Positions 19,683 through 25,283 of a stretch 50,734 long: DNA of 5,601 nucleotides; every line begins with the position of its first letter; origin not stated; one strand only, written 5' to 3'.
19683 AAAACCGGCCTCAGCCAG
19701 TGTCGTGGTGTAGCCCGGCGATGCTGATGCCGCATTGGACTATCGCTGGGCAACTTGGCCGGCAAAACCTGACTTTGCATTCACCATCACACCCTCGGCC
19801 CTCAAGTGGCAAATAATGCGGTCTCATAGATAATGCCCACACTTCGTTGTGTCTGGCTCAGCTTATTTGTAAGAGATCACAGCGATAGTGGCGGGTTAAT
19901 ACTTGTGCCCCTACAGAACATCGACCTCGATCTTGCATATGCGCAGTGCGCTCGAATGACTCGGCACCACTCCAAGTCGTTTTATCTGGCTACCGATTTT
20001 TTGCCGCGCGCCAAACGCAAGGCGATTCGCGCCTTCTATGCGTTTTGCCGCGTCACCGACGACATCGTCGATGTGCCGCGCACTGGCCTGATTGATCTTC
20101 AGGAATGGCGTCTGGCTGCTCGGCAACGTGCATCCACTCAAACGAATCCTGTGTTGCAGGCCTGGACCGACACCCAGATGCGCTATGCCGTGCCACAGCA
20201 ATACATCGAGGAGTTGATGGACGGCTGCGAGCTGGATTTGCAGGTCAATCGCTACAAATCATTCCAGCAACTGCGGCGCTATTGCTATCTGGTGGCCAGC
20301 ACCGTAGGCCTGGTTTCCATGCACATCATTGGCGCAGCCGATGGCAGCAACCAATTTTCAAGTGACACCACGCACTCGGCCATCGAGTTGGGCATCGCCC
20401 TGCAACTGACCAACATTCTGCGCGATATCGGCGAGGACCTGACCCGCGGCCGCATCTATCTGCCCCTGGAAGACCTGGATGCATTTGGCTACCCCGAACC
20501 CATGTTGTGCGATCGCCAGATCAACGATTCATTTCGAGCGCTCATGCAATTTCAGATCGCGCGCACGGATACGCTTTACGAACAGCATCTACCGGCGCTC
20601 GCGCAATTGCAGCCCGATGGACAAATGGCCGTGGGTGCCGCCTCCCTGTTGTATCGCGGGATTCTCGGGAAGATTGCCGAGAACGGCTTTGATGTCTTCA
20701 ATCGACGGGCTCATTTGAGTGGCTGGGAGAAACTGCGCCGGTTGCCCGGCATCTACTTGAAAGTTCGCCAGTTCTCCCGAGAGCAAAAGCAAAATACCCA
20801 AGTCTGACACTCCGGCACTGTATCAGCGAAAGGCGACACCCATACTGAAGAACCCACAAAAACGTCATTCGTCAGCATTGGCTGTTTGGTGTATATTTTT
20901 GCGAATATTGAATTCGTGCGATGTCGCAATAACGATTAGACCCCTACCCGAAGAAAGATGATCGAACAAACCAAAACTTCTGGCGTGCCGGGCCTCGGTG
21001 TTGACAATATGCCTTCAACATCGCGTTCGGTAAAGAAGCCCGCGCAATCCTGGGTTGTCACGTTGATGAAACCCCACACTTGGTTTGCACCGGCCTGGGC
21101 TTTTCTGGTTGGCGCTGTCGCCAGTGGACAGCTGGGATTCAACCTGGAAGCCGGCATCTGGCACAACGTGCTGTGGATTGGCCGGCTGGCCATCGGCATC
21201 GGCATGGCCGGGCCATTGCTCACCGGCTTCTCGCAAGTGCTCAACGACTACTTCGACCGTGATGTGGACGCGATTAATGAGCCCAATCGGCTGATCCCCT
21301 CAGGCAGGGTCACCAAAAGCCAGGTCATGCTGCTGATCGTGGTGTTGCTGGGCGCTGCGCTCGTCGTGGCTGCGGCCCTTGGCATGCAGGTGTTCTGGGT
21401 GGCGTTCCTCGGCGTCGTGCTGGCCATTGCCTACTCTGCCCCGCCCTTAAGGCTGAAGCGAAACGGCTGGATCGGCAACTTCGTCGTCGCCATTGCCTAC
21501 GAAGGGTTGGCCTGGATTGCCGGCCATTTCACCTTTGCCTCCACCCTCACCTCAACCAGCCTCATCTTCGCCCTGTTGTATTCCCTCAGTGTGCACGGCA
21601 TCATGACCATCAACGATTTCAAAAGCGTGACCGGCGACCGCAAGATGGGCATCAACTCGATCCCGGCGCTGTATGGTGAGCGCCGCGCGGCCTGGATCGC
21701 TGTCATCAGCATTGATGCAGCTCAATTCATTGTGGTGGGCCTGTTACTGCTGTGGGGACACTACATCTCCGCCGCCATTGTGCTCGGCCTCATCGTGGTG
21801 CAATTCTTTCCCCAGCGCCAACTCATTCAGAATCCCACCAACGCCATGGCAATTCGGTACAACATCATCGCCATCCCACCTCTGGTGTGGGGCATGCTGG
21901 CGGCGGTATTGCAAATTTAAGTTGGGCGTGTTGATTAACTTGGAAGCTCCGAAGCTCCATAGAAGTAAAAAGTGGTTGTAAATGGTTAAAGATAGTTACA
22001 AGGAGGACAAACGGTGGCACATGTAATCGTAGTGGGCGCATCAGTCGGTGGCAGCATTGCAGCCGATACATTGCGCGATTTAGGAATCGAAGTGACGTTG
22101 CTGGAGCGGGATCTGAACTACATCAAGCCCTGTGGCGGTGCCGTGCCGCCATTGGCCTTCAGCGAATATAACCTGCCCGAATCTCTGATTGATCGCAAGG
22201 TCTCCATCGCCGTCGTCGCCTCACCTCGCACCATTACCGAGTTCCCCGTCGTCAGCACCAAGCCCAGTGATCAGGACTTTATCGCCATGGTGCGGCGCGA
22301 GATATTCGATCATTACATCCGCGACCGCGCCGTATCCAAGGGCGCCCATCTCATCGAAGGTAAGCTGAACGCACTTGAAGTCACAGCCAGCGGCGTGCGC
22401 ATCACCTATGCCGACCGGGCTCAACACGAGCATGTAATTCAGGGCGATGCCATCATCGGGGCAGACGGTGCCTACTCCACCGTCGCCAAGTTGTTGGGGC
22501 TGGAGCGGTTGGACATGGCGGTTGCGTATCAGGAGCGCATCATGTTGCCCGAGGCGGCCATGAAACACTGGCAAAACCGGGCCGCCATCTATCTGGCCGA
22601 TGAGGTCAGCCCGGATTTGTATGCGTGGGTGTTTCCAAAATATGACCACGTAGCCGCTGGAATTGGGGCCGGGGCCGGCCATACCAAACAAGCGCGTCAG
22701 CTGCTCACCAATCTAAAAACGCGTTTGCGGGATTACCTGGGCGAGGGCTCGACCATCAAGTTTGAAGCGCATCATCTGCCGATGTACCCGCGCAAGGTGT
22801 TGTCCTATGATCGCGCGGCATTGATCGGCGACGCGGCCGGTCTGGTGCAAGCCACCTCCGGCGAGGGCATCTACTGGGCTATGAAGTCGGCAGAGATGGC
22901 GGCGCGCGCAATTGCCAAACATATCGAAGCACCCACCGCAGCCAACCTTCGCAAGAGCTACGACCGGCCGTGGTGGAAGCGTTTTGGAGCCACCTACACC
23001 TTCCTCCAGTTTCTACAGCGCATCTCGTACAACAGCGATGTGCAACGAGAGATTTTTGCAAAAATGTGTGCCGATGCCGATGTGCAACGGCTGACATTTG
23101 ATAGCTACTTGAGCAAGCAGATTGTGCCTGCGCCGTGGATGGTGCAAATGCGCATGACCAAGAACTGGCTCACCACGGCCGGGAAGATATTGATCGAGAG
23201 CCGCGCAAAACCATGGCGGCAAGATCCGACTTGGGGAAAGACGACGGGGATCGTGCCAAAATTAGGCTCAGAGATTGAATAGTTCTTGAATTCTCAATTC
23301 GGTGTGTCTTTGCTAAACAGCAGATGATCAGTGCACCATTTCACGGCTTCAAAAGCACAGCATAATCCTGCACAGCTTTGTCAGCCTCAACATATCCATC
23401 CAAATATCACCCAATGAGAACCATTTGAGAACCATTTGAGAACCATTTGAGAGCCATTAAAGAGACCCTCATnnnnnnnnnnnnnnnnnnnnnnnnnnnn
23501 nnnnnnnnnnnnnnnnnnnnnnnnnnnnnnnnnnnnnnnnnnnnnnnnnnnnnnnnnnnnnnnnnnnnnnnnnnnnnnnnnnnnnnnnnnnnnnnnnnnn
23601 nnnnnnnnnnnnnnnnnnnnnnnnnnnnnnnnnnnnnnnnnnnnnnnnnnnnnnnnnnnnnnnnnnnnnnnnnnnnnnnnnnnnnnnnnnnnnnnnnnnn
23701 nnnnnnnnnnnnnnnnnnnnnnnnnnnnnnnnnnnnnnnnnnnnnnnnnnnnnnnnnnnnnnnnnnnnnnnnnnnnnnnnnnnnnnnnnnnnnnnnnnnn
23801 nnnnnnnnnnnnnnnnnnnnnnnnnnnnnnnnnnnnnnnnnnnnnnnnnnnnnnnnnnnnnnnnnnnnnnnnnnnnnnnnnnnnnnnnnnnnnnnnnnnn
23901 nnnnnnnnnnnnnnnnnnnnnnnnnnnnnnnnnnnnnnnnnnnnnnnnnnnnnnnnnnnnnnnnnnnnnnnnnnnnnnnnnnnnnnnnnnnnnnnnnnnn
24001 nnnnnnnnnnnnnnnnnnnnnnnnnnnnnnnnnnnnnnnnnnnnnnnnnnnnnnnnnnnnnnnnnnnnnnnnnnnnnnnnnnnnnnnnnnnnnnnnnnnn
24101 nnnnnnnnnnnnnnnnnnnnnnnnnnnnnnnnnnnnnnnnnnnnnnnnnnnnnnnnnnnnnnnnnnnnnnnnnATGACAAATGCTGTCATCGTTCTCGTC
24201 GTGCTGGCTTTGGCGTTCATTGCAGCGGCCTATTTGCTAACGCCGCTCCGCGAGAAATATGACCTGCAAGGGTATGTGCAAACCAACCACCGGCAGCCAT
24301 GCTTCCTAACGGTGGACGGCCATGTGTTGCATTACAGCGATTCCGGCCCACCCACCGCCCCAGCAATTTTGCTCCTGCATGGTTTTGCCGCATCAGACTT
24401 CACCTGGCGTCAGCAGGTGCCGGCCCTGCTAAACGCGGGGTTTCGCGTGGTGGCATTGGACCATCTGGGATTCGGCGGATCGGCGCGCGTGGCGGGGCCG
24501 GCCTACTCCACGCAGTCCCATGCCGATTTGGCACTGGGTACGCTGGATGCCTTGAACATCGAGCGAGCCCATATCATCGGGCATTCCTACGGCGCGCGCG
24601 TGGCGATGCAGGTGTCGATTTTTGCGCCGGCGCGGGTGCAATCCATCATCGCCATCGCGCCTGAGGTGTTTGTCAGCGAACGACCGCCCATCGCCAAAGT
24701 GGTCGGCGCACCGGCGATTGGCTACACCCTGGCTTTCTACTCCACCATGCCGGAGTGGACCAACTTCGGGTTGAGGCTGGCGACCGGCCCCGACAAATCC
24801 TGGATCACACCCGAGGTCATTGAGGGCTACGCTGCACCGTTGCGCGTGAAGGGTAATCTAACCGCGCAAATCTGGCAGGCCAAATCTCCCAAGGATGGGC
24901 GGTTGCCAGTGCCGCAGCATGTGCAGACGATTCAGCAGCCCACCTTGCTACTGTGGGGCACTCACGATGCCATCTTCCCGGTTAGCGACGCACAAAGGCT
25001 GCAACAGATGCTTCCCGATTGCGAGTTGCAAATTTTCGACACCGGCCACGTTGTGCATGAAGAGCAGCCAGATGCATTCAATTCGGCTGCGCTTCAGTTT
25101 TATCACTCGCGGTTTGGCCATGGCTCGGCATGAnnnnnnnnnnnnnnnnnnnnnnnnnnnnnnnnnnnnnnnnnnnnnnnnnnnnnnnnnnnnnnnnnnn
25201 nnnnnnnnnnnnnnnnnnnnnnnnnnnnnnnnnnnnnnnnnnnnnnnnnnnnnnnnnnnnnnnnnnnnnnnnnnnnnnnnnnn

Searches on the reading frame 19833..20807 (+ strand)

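Call 64: search_protein_families(library=pfam, proteins=[window:19833-20807:+], max_evalue=0.00001)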
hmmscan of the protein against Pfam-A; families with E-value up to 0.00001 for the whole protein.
window:19833-20807:+ (324 aa): 1 family
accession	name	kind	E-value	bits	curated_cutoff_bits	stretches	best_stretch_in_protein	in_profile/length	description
PF00494.24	SQS_PSY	-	5.5e-75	252.9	26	1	44-299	2-263/263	Squalene/phytoene synthase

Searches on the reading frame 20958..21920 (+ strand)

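Call 64: search_protein_families(library=pfam, proteins=[window:20958-21920:+], max_evalue=0.00001)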
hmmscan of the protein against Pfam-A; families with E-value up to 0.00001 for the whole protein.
window:20958-21920:+ (320 aa): 1 family
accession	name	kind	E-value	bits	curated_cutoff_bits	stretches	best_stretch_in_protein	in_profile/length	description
PF01040.23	UbiA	-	1e-38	133.5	34.2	1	66-296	14-238/250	UbiA prenyltransferase family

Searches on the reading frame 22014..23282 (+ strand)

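Call 64: search_protein_families(library=pfam, proteins=[window:22014-23282:+], max_evalue=0.00001)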
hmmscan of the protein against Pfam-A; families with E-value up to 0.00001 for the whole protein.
window:22014-23282:+ (422 aa): 2 families
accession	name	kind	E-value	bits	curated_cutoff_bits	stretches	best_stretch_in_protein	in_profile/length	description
PF01494.25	FAD_binding_3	-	2.1e-13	50.7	22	1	2-317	2-335/349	FAD binding domain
PF22578.2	GGR_cat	-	7.6e-07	29.4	27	1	167-246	1-76/88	Geranylgeranyl reductase catalytic domain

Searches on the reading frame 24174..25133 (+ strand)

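Call 64: search_protein_families(library=pfam, proteins=[window:24174-25133:+], max_evalue=0.00001)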
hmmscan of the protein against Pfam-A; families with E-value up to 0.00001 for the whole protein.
window:24174-25133:+ (319 aa): 3 families
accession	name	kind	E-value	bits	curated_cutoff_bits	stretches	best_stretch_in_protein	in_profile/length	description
PF00561.26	Abhydrolase_1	-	2.5e-29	103.1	25.8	1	63-299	1-245/245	alpha/beta hydrolase fold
PF12697.13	Abhydrolase_6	-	6.1e-25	89.6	26.3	1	65-304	1-216/217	Alpha/beta hydrolase family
PF12146.15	Hydrolase_4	-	9e-19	68.2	27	1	63-292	5-232/239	Serine aminopeptidase, S33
